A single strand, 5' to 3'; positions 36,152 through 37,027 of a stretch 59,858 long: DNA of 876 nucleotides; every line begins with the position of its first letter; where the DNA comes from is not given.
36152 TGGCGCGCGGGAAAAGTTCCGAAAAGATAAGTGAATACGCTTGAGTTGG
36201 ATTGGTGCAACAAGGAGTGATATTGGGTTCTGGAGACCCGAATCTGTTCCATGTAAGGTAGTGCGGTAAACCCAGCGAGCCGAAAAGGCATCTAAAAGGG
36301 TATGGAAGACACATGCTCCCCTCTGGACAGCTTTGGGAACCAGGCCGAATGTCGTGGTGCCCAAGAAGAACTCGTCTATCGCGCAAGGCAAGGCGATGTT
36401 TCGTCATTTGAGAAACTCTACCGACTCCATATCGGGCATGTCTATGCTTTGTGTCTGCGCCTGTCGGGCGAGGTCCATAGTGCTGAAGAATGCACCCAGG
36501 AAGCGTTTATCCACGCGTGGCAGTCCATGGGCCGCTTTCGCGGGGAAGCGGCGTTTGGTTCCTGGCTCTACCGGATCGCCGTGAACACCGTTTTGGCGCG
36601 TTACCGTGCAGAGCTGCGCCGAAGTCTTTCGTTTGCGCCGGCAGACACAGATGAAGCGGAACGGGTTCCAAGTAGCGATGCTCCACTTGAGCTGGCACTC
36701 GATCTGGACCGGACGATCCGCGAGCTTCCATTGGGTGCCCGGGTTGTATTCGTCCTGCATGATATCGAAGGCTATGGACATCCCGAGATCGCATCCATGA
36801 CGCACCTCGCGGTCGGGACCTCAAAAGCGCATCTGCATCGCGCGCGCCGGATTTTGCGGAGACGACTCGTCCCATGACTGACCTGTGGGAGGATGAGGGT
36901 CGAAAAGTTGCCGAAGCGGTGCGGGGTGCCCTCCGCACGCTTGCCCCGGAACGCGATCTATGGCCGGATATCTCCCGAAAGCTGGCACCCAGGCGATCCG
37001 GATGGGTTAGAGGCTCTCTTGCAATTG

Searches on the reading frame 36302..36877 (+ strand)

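Call 40: search_protein_families(library=pfam, proteins=[window:36302-36877:+], max_evalue=0.001)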
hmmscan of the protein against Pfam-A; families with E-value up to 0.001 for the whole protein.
window:36302-36877:+ (191 aa): 2 families
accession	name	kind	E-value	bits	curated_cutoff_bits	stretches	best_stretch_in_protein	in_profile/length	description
PF04542.20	Sigma70_r2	-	3.8e-16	59.1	24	1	39-104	1-68/71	Sigma-70 region 2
PF08281.18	Sigma70_r4_2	-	1.4e-14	53.9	25.7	1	134-183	3-52/54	Sigma-70, region 4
